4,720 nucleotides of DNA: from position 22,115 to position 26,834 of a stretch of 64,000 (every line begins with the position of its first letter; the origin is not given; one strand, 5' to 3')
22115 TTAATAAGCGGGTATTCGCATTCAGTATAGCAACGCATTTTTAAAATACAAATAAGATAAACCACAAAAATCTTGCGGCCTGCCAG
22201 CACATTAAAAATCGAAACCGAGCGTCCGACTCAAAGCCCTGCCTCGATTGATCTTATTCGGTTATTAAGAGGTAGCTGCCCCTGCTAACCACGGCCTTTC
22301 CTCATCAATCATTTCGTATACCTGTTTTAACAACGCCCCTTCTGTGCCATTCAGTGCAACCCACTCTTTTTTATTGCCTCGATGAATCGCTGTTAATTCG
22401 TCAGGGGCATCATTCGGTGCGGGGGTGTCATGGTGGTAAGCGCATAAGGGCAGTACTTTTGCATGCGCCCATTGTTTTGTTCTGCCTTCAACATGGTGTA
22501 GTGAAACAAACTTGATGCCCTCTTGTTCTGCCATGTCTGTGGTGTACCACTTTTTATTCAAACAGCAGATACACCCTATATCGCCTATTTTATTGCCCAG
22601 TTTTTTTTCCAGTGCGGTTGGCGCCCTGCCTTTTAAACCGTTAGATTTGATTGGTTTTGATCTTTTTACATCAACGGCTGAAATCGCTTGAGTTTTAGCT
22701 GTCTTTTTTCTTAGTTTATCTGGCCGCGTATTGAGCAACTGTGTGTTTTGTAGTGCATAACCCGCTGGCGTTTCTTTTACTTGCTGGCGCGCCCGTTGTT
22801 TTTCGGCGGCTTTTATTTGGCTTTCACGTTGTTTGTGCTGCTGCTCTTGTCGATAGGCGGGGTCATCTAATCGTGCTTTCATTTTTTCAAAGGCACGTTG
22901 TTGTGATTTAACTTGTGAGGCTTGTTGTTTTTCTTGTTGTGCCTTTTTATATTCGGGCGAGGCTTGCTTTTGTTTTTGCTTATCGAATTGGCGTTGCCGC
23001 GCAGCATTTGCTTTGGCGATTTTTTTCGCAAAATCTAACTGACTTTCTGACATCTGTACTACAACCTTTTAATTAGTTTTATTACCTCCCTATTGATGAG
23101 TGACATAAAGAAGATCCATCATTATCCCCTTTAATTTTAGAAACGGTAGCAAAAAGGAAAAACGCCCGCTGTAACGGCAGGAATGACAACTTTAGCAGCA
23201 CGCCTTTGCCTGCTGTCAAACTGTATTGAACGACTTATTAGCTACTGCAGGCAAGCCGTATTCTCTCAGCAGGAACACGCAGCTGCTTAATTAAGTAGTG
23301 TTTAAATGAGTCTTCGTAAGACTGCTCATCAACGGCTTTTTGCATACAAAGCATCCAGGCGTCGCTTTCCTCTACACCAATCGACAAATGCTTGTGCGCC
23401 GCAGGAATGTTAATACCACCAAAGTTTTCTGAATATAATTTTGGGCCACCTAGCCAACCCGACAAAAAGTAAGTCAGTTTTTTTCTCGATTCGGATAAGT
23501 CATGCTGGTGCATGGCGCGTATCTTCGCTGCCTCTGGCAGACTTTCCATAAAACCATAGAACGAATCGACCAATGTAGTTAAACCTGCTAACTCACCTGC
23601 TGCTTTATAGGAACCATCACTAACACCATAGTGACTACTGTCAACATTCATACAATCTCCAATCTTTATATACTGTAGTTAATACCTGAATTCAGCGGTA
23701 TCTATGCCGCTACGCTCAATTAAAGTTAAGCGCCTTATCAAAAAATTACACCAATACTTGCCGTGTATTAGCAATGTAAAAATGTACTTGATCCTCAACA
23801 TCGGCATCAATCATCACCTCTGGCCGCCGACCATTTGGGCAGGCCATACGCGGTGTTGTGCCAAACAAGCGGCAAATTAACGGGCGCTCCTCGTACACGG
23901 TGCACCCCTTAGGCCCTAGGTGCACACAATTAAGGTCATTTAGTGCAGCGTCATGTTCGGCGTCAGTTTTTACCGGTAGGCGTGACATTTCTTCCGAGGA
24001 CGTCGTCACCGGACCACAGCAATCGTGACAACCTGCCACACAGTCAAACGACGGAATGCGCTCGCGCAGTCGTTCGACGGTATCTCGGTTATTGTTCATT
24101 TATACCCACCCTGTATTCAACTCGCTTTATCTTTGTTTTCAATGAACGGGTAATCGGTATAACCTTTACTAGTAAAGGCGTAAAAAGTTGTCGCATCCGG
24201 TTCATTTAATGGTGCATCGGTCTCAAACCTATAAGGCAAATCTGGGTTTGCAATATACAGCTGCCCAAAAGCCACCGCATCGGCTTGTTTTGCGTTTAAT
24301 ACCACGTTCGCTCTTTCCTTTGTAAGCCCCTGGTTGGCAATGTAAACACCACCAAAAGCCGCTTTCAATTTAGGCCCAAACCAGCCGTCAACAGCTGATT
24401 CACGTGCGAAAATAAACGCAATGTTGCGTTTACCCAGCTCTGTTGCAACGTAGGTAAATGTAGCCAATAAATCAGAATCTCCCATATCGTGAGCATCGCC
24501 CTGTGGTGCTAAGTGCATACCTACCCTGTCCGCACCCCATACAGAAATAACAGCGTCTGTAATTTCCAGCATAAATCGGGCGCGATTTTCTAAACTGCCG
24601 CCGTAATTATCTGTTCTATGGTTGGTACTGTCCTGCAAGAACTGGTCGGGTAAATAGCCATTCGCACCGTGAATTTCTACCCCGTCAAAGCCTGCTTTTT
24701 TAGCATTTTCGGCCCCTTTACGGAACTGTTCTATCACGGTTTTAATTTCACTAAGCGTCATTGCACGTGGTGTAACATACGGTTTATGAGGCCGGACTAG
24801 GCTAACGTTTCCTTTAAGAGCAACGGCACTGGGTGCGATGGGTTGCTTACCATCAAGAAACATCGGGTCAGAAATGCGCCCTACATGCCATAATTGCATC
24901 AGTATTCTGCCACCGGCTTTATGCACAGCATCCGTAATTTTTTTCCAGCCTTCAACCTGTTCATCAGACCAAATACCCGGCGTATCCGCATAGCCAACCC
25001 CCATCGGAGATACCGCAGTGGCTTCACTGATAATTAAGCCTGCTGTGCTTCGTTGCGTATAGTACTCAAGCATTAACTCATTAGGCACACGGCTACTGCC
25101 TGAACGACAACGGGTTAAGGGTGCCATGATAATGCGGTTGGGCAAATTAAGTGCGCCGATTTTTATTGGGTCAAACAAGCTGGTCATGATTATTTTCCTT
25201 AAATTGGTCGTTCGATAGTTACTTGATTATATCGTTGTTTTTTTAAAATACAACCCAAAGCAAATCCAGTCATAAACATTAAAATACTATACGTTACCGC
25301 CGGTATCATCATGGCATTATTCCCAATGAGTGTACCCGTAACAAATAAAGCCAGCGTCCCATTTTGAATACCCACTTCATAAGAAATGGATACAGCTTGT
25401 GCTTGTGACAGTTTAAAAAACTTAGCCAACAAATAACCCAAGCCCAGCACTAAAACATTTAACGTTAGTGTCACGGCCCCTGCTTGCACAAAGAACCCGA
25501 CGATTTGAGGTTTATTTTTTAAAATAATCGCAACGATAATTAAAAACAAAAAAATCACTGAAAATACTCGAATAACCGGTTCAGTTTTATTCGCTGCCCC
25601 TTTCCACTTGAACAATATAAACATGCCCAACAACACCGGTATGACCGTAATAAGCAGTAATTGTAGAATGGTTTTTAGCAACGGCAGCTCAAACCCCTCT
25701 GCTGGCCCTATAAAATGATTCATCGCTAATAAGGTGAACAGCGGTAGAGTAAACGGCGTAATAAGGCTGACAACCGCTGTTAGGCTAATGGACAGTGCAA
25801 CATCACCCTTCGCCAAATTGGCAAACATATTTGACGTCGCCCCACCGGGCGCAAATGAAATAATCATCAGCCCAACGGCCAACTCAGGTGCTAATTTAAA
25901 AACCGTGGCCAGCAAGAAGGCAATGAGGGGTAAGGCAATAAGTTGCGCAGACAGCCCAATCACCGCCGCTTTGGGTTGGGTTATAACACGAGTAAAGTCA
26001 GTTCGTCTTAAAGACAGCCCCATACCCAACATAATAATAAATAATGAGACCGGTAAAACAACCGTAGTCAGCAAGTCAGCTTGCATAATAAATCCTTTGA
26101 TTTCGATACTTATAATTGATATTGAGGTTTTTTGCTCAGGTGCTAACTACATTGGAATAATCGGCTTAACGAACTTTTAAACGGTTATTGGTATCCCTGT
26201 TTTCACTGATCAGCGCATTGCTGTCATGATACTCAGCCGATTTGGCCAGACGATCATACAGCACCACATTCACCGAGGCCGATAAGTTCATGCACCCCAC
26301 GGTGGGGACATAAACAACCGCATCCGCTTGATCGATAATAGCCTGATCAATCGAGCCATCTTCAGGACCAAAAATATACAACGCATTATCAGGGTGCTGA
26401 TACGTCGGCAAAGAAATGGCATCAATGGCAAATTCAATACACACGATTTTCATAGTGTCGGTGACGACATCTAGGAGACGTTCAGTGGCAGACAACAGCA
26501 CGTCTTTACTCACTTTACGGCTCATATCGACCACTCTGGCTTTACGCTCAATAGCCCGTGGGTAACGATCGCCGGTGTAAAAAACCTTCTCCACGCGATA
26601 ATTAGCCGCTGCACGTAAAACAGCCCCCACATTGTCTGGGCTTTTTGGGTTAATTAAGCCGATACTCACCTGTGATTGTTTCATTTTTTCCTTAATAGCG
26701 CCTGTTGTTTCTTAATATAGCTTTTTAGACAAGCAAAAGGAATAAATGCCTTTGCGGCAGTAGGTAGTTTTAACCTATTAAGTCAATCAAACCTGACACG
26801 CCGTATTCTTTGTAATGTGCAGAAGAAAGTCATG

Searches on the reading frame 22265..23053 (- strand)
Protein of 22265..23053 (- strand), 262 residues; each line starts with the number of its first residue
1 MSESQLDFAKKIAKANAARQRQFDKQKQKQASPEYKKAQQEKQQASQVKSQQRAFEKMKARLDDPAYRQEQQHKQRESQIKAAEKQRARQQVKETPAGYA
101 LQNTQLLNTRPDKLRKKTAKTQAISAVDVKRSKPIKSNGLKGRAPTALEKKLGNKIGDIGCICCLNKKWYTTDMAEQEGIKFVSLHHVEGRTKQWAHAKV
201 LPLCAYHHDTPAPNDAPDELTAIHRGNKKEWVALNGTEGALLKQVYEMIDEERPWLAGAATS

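Call 56: search_protein_families(library=pfam, proteins=[window:22265-23053:-])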
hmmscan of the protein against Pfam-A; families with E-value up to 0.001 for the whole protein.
window:22265-23053:- (262 aa): 1 family
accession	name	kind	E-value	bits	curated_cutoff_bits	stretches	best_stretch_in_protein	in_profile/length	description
PF16786.11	RecA_dep_nuc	-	1.8e-17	63.8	26.9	1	145-249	1-102/103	Recombination enhancement, RecA-dependent nuclease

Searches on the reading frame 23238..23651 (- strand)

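Call 57: search_protein_families(library=pfam, proteins=[window:23238-23651:-])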
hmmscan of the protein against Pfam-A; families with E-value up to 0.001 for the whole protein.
window:23238-23651:- (137 aa): 1 family
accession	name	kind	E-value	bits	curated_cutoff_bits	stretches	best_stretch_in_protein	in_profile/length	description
PF01152.27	Bac_globin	-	5.2e-22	78.7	21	1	15-123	3-111/121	Bacterial-like globin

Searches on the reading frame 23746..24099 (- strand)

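Call 57: search_protein_families(library=pfam, proteins=[window:23746-24099:-])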
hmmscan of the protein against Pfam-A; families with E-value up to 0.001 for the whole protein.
window:23746-24099:- (117 aa): 1 family
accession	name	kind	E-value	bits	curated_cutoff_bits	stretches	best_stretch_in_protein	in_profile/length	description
PF03692.20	CxxCxxCC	-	2.5e-10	41.3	23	1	20-81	2-71/85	Putative zinc- or iron-chelating domain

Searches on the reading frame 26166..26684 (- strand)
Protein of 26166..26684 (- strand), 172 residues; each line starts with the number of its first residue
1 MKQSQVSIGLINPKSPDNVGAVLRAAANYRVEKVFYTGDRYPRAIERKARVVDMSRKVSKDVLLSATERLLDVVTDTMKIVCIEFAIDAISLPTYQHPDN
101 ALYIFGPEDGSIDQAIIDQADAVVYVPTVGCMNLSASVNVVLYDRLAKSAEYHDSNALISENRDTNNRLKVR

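Call 56: search_protein_families(library=pfam, proteins=[window:26166-26684:-])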
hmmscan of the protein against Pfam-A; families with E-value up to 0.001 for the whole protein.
window:26166-26684:- (172 aa): 1 family
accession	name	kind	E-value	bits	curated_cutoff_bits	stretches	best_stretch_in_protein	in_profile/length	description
PF00588.24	SpoU_methylase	-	1.3e-17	64.7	29.7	1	6-143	2-142/142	SpoU rRNA Methylase family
